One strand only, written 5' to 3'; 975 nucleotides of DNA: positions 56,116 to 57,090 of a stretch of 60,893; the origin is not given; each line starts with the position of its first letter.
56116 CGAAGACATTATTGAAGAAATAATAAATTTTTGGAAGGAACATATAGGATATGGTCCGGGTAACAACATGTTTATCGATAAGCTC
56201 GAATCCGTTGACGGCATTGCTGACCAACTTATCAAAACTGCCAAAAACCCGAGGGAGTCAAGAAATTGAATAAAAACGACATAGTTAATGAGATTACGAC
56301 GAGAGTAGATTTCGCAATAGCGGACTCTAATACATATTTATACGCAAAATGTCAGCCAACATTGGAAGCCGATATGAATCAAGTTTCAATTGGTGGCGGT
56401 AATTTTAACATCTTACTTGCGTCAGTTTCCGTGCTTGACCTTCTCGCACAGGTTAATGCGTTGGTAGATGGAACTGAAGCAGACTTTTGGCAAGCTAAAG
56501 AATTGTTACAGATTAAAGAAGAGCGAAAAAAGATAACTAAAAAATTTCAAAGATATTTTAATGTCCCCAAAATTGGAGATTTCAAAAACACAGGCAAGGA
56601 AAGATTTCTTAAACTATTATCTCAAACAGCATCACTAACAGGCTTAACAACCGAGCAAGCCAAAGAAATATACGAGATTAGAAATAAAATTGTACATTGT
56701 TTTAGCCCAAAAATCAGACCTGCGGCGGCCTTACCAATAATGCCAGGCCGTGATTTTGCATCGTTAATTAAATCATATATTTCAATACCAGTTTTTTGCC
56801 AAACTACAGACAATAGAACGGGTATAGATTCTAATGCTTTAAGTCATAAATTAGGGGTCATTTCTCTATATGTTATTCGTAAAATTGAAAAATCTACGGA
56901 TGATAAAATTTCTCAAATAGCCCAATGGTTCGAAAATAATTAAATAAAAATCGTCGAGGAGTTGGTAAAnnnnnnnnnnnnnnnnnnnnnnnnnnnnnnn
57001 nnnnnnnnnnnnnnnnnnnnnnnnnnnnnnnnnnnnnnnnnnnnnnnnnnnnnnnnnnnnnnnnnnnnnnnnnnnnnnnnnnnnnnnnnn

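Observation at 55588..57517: Twin-HEPN plus two small membrane proteins: candidate abortive-infection cassette with a repeated intergenic motif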

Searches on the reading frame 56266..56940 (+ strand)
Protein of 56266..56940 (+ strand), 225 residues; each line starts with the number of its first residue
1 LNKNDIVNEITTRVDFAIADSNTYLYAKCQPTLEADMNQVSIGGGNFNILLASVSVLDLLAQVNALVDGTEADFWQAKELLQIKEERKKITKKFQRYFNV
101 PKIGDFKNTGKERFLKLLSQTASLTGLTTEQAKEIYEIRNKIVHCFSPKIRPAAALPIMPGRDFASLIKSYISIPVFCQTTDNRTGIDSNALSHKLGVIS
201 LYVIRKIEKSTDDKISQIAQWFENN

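Call 3: search_protein_families(library=pfam, proteins=[window:56266-56940:+], max_evalue=1)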
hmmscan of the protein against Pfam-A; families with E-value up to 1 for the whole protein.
window:56266-56940:+ (225 aa): 1 family
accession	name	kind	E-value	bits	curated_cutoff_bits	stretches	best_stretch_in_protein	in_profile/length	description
PF07416.16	Crinivirus_P26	-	0.023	14.9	25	1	18-110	70-156/227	Crinivirus P26 protein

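Call 4: search_protein_families(library=padloc, proteins=[window:56266-56940:+], max_evalue=1)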
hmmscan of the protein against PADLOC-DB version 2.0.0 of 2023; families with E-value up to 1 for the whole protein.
window:56266-56940:+ (225 aa): 2 families
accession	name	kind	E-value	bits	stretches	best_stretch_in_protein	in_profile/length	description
PDLC03836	DzbB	-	9e-05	20.1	1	60-144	224-305/341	-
PDLC01682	Cas13a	-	0.0081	14.7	1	77-145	84-135/179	Cas13a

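Call 5: search_protein_families(library=ncbifam, proteins=[window:56266-56940:+], max_evalue=1)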
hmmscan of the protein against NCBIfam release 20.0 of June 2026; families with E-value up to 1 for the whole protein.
window:56266-56940:+ (225 aa): 1 family
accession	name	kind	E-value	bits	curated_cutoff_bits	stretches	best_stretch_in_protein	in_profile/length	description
NF040862.1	pufB_517_ASD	equivalog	0.097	12.7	61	1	123-138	1-16/42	light-harvesting antenna LH1, beta subunit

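Call 6: search_protein_families(library=phrogs, proteins=[window:56266-56940:+], max_evalue=1)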
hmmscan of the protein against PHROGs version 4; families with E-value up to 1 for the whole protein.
window:56266-56940:+ (225 aa): 1 family
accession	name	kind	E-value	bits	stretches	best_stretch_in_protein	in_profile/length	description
phrog_34573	-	head and packaging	0.034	15.4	0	175-210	42-77/83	major head protein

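Call 8: find_homologous_proteins(query=window:56266-56940:+, max_evalue=0.01)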
Query window:56266-56940:+ (225 aa): 2 proteins with E <= 0.01 among 409 candidates.
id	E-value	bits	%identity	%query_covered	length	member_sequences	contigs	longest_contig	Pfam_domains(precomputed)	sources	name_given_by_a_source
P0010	2.7e-143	493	100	100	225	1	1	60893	-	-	-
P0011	2.7e-115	401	80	100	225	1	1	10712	-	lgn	-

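Call 21: search_protein_representatives(protein=window:56266-56940:+)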
Query: 225 residues. Proteins with E-value up to 0.001 (for the whole library): 29; up to 1e-10: 13; up to 1e-30: 9. The best 29 are listed.
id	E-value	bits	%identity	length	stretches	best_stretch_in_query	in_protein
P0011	8.5e-116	401.4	80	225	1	1-225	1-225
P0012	1.7e-43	165.3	45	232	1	1-221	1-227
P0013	5.7e-43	163.5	36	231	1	4-225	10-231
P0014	2.0e-42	161.7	40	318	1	1-222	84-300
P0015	1.7e-38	148.9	34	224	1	1-225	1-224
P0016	3.2e-37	144.7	40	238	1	1-217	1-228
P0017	3.9e-37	144.5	39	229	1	3-225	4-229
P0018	5.9e-37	143.9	37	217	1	2-222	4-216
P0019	1.9e-34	135.7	37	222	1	1-219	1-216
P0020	2.5e-29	119.0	38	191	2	1-70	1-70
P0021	1.1e-19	87.5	36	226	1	1-171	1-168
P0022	1.4e-19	87.1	44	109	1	119-222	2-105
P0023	5.4e-14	68.9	33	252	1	6-151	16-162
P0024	1.2e-10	57.9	29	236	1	3-208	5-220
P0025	1.8e-07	47.6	32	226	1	18-216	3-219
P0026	1.0e-06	45.1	27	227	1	4-221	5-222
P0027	7.8e-06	42.2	34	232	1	4-160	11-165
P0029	3.6e-05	40.1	23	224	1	6-221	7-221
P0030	3.9e-05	40.0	30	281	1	5-150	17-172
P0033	2.7e-04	37.2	31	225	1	2-207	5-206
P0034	2.7e-04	37.2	31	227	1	8-149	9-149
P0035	3.0e-04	37.1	27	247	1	5-215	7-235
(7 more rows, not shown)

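Call 37: predict_structure(alignment_id=A2)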
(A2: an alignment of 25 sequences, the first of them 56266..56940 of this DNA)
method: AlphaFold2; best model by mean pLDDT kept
length: 225 residues; sequences in the alignment: 25
mean_pLDDT: 93.2   pTM: 0.89
mean pLDDT of the five models: 93.2, 92.3, 92.1, 91.6, 91.5
residues with pLDDT >= 90: 181; 70-90: 44; 50-70: 0; < 50: 0
segments of 3 or more residues with pLDDT < 50: none
pLDDT, mean of each block of 10 residues (from residue 1): 97 97 92 91 87 97 97 93 92 87 92 98 97 96 84 89 91 92 93 97 98 96 92
secondary structure, 60 per line:
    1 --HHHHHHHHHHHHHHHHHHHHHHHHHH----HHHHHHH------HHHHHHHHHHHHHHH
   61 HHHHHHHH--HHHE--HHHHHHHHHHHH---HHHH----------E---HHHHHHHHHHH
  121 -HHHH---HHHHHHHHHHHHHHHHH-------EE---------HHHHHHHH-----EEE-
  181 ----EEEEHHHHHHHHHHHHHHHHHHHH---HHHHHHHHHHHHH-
elements in order: H3-28 H33-39 H46-68 H77-88 H92-95 H110-120 H122-125 H129-145 H164-171 E177-179 E185-188 H189-208 H212-224

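Call 41: fold_search(model_id=the predicted structure, library=pdb)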
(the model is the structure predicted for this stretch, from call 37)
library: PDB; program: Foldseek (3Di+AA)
matches with E <= 10: 189; with E <= 0.001: 0
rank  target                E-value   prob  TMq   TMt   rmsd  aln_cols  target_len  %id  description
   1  4tql_A                4.7e-01  0.08  0.14  0.14  30.9       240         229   18  Computationally designed three helix bundle (released 2014-10-15)
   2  3fr7_B                8.9e-01  0.06  0.14  0.09  20.5       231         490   12  ketol-acid reductoisomerase (KARI) in complex with Mg2+ (released 2009-04-14)
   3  5ove                  9.9e-01  0.07  0.16  0.10  20.6       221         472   10  Ras guanine nucleotide exchange factor SOS1 (Rem-cdc25) in complex with small molecule inhibitor compound 1 (released 2019-02-06)
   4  3fr7_A                1.0e+00  0.06  0.15  0.10  20.4       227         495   13  ketol-acid reductoisomerase (KARI) in complex with Mg2+ (released 2009-04-14)
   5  9bag_B                1.0e+00  0.06  0.15  0.10  20.3       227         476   12  Crystal structure of Oryza sativa ketol-acid reductoisomerase in complex with Mg2+, and JK-5-114 (released 2025-04-09)
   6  1n7q_A                1.2e+00  0.07  0.17  0.07  21.2       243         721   12  Streptococcus pneumoniae Hyaluronate Lyase W291A/W292A Double Mutant complex with hyaluronan hexasacchride (released 2002-12-31)
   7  1nvx_S                1.2e+00  0.04  0.15  0.10  19.6       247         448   10  Structural evidence for feedback activation by RasGTP of the Ras-specific nucleotide exchange factor SOS (released 2003-04-01)
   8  2oex_A                1.6e+00  0.03  0.14  0.10  25.0       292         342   12  Structure of ALIX/AIP1 V Domain (released 2007-03-27)
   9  6opm_A                1.6e+00  0.01  0.09  0.07  21.3       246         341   12  Casposase bound to integration product (released 2020-02-12)
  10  7xge_A                1.9e+00  0.05  0.14  0.17  24.6       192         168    8  Crystal structure of MCL-1 in complex with computationally designed inhibitor protein (released 2022-07-20)
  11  6duy_A                2.1e+00  0.06  0.15  0.17  21.2       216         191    8  Crystal structure of the alpha-N-catenin actin-binding domain H1 mutant (released 2018-12-19)
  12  6duy_B                2.2e+00  0.06  0.16  0.19  17.3       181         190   11  Crystal structure of the alpha-N-catenin actin-binding domain H1 mutant (released 2018-12-19)
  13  1xdv_A                2.2e+00  0.04  0.16  0.06  20.8       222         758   11  Experimentally Phased Structure of Human the Son of Sevenless protein at 4.1 Ang. (released 2004-11-02)
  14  1jog_D                2.3e+00  0.10  0.20  0.27  12.6       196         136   10  Structure of HI0074 from Heamophilus Influenzae reveals the fold of a substrate binding domain of a nucleotidyltransfe (released 2002-12-18)
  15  3wfr_F                2.3e+00  0.04  0.16  0.10  20.9       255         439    8  tRNA processing enzyme complex 2 (released 2014-01-01)
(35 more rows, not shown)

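Call 43: search_protein_families(library=pfam, alignment_id=A2, max_evalue=1)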
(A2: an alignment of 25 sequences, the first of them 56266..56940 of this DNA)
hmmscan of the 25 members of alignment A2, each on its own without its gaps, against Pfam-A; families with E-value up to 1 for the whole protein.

A. member 1, window:56266-56940:+ (225 aa): 1 family
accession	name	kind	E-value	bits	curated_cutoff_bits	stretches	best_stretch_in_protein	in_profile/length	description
PF07416.16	Crinivirus_P26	-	0.023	14.9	25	1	18-110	70-156/227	Crinivirus P26 protein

B. families by the number of members that match (of 25 scanned): 25 families
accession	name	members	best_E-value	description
PF18739.6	HEPN_Apea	4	0.00087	Apea-like HEPN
PF18735.6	HEPN_RiboL-PSP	2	0.00023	RiboL-PSP-HEPN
PF14490.11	HHH_RecD2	1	0.0025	ATP-dependent RecD2 DNA helicase HHH domain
PF18731.6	HEPN_Swt1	1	0.0098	Swt1-like HEPN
PF12358.13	DUF3644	1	0.013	Domain of unknown function (DUF3644)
PF16800.11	Endopep_inhib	1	0.016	IseA DL-endopeptidase inhibitor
PF07416.16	Crinivirus_P26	1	0.023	Crinivirus P26 protein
PF16013.10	DUF4781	1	0.028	Domain of unknown function (DUF4781)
PF21574.2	Cas9_PI_C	1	0.033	CRISPR-associated endonuclease Cas9, C-terminal domain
PF15007.11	CEP44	1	0.037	Centrosomal spindle body, CEP44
PF01376.23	Enterotoxin_b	1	0.049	Heat-labile enterotoxin beta chain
PF02326.20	YMF19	1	0.062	Plant ATP synthase F0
PF08566.15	Pam17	1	0.064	Mitochondrial import protein Pam17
PF22905.2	Hydro_N_hd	1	0.069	Hydrolase N-terminal helical domain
PF07655.18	Secretin_N_2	1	0.077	Secretin N-terminal domain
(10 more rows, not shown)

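Call 45: search_solved_structures(query=A2, max_evalue=10, show_alignments=3)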
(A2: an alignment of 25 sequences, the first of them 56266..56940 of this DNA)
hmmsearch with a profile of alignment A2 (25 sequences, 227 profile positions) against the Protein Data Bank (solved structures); distinct sequences matched with E-value up to 10: 1.
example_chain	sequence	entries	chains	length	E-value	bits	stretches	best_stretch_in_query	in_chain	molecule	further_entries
9jej_A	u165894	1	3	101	0.024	17.6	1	122-203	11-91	Histone acetyltransferase p300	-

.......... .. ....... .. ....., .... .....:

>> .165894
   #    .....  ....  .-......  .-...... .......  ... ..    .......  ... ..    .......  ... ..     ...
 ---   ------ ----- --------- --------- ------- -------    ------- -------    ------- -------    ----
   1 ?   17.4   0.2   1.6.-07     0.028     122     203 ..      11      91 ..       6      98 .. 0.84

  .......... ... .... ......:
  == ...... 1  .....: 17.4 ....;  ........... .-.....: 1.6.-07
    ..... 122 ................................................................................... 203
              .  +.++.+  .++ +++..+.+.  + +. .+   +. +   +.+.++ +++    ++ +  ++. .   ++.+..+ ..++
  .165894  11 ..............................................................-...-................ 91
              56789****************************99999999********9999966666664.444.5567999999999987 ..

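Call 50: find_related_loci(query=A4, collection=genome_contigs, flank=5000)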
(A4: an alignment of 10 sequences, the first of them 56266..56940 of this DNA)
Query A4 (225 aa) in genome_contigs; peptide patterns used: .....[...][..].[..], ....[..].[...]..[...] (x = any residue, [..] = any of these).
99 stretches matched a pattern; 2 encode a relative of the query (tblastn E <= 1e-3); 2 distinct loci.
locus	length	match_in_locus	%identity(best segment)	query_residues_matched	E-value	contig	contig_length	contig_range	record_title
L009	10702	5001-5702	38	1-223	7e-53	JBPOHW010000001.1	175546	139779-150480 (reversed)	MAG: Candidatus Moraniibacteriota bacterium isolate MAG_322 c_000000394493, whole genome shotgun sequence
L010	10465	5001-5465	26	19-186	2e-8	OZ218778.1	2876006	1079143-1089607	MAG: uncultured bacterium isolate MFD01231.bin.1.34.R1.cmag genome assembly, chromosome: 1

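Call 52: find_related_loci(query=A4, collection=metagenome_contigs, flank=4000)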
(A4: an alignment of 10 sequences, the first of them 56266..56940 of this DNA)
Query A4 (225 aa) in metagenome_contigs; peptide patterns used: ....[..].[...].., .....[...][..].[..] (x = any residue, [..] = any of these).
316 stretches matched a pattern; 7 encode a relative of the query (tblastn E <= 1e-3); 7 distinct loci.
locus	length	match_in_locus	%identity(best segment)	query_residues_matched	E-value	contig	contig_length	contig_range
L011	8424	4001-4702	38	1-223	1e-52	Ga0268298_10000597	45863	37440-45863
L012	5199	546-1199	39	1-223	2e-51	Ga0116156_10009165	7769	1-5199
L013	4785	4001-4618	35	1-219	2e-36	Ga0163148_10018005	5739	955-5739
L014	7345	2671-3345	42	1-224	4e-59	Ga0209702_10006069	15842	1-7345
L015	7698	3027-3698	27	1-225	1e-12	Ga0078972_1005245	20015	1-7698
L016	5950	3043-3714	27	1-225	1e-12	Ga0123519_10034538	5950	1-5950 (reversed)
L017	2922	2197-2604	27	1-149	5e-11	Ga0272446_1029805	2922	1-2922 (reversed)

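Call 53: find_related_loci(query=A4, collection=viral_contigs, flank=4000)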
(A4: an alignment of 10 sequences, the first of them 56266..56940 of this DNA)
Query A4 (225 aa) in viral_contigs; peptide patterns used: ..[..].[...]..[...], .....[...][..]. (x = any residue, [..] = any of these).
71 stretches matched a pattern, but none encodes a relative of the query by tblastn (E <= 1e-3).

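Call 74: search_protein_families(library=padloc, alignment_id=A2, max_evalue=0.1)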
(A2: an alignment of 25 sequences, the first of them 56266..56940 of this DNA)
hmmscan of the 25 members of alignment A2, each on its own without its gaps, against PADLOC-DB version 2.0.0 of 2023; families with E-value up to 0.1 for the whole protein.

A. member 1, window:56266-56940:+ (225 aa): 2 families
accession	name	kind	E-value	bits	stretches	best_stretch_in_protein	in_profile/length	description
PDLC03836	DzbB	-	9e-05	20.1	1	60-144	224-305/341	-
PDLC01682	Cas13a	-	0.0081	14.7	1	77-145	84-135/179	Cas13a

B. families by the number of members that match (of 25 scanned): 25 families
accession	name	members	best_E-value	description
PDLC03836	DzbB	2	9e-05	-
PDLC01682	Cas13a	2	0.0027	Cas13a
PDLC03624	REase_MTase_IIG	1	2.8e-09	Type IIG restriction enzyme-methyltransferase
PDLC03061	Specificity_I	1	3.4e-09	Type I specificity subunit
PDLC03099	Specificity_I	1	2.2e-06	Type I specificity subunit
PDLC03115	Specificity_I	1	7.4e-06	Type I specificity subunit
PDLC04137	mad5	1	2.3e-05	mads_5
PDLC03107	Specificity_I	1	2.5e-05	Type I specificity subunit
PDLC03194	Specificity_I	1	6.2e-05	Type I specificity subunit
PDLC03068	Specificity_I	1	0.0008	Type I specificity subunit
PDLC03054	Specificity_I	1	0.001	Type I specificity subunit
PDLC03063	Specificity_I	1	0.0011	Type I specificity subunit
PDLC03144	Specificity_I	1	0.0018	Type I specificity subunit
PDLC03079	Specificity_I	1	0.0023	Type I specificity subunit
PDLC03189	Specificity_I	1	0.0033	Type I specificity subunit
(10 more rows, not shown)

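Call 81: search_dna_similar(query=window:56266-56940:+, collection=plasmids, mode=protein, max_evalue=1, max_rows=15)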
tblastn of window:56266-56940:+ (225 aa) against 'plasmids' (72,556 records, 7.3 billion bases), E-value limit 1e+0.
Records with a match: 4; places in all: 4; records where one place covers at least 80% of the query: 0.
Best place of each record, by identity: <60% 4.
By first word of the organism name: Curtobacterium 4.
By predicted mobility (MOB-suite, as given by PLSDB): non-mobilizable 4.
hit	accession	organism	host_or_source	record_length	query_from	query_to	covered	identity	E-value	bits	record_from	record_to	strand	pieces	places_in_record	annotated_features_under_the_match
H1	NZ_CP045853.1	Curtobacterium flaccumfaciens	Phaseolus vulgaris,cell culture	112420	158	221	28%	29.2%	3e-1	39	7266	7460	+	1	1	none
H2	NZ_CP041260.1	Curtobacterium flaccumfaciens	Phaseolus vulgaris,whole genome assembly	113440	158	221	28%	29.2%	3e-1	39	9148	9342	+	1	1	none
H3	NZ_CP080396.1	Curtobacterium flaccumfaciens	whole organism,bean blight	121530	158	221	28%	29.2%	3e-1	39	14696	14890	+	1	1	none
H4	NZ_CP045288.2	Curtobacterium flaccumfaciens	Capsicum sp.,Single cell,Leaf,Dry beans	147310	158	221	28%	29.2%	3e-1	39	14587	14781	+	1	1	none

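Call 84: fold_search(model_id=the predicted structure, library=viral)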
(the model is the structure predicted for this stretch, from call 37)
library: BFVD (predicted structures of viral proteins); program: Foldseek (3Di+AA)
matches with E <= 10: 201; with E <= 0.001: 0
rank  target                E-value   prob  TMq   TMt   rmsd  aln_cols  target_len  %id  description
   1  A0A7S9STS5            8.3e-02  0.12  0.14  0.13  24.3       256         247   14  (no name in the UniProt tables at hand)
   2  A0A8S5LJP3            1.4e-01  0.25  0.23  0.24  12.9       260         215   12  Uncharacterized protein [Myoviridae sp. ct6F13]
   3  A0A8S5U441            3.7e-01  0.28  0.26  0.18  15.6       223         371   15  Minor capsid protein [Siphoviridae sp. ct6GI21]
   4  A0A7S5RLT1            4.5e-01  0.10  0.17  0.16  16.5       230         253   13  (no name in the UniProt tables at hand)
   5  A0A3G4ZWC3            5.8e-01  0.04  0.12  0.09  22.5       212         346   12  Uncharacterized protein [Edafosvirus sp.]
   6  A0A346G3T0            6.4e-01  0.25  0.26  0.32  14.7       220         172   11  (no name in the UniProt tables at hand)
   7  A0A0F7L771            6.4e-01  0.09  0.17  0.10  16.2       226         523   10  Phage head morphogenesis domain-containing protein [uncultured marine virus]
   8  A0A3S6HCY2            7.8e-01  0.16  0.26  0.26  16.8       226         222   12  (no name in the UniProt tables at hand)
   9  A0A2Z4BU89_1          8.6e-01  0.04  0.11  0.04  25.0       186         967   17  Nonstructural polyprotein [Fesa-like virus]
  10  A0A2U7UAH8            9.1e-01  0.09  0.18  0.12  15.2       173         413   13  F-box domain containing protein [Pandoravirus quercus]
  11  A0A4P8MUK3            9.5e-01  0.10  0.21  0.15  16.5       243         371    9  (no name in the UniProt tables at hand)
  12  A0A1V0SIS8            1.2e+00  0.03  0.11  0.06  21.4       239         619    8  arginine--tRNA ligase [Klosneuvirus KNV1]
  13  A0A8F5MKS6            1.3e+00  0.09  0.19  0.13  16.9       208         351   10  DNA pilot protein [Microvirus mar51]
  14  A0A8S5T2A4            1.3e+00  0.04  0.10  0.11  13.0       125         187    8  Endolysin [Siphoviridae sp. ctiJm4]
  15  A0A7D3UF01            1.3e+00  0.04  0.13  0.10  18.2       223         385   10  (no name in the UniProt tables at hand)
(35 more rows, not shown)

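Call 86: search_protein_families(library=pfam, proteins=[P0012, P0013, P0014, P0015, P0016, P0017, P0018, P0019, P0020, P0021], max_evalue=0.02)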
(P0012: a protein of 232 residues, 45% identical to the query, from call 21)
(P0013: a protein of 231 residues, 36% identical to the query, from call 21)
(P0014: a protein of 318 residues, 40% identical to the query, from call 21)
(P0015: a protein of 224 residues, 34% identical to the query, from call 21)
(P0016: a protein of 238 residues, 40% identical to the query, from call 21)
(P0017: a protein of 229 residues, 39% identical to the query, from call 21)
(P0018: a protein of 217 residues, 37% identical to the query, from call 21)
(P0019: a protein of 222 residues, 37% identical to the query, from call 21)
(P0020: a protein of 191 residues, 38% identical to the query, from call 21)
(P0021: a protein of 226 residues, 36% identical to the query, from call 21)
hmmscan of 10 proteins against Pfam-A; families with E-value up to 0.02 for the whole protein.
P0012 (232 aa): 1 family
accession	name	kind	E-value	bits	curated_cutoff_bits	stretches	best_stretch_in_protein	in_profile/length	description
PF12358.13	DUF3644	-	0.013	15.5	27.6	0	132-156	85-111/183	Domain of unknown function (DUF3644)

P0013 (231 aa): 0 families

P0014 (318 aa): 2 families
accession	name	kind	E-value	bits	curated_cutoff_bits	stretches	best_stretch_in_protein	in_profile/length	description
PF18731.6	HEPN_Swt1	-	0.0098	16.6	27.5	0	199-222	69-92/115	Swt1-like HEPN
PF16800.11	Endopep_inhib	-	0.016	15.6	29.9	0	47-96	12-65/150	IseA DL-endopeptidase inhibitor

P0015 (224 aa): 0 families

P0016 (238 aa): 1 family
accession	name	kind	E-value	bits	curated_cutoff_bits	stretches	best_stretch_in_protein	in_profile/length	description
PF18735.6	HEPN_RiboL-PSP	-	0.00023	21.6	28.4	1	74-158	76-161/191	RiboL-PSP-HEPN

P0017 (229 aa): 1 family
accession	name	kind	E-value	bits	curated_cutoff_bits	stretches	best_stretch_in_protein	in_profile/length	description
PF18739.6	HEPN_Apea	-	0.018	15.9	24.4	0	79-157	22-100/136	Apea-like HEPN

P0018 (217 aa): 0 families

P0019 (222 aa): 0 families

P0020 (191 aa): 1 family
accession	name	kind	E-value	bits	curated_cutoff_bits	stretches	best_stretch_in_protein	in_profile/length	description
PF18739.6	HEPN_Apea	-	0.00087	20.2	24.4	1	72-117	52-101/136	Apea-like HEPN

P0021 (226 aa): 0 families

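Call 87: search_protein_families(library=pfam, proteins=[P0023, P0024, P0025, P0026, P0027, P0029, P0030, P0033, P0034, P0035], max_evalue=0.02)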
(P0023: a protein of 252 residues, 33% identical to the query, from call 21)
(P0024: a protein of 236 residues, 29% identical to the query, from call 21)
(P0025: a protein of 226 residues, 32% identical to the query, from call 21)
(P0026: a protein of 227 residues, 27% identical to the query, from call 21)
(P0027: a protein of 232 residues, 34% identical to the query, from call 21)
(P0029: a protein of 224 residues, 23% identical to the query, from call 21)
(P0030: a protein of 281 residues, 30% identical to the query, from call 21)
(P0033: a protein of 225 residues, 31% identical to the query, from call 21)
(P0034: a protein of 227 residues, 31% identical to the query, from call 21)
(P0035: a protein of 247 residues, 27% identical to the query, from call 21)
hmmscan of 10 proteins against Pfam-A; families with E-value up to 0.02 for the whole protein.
P0023 (252 aa): 0 families

P0024 (236 aa): 0 families

P0025 (226 aa): 0 families

P0026 (227 aa): 0 families

P0027 (232 aa): 0 families

P0029 (224 aa): 0 families

P0030 (281 aa): 0 families

P0033 (225 aa): 0 families

P0034 (227 aa): 1 family
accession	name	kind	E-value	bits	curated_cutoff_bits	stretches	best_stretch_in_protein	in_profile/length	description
PF14490.11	HHH_RecD2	-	0.0025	18.1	27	0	123-175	14-65/92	ATP-dependent RecD2 DNA helicase HHH domain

P0035 (247 aa): 0 families
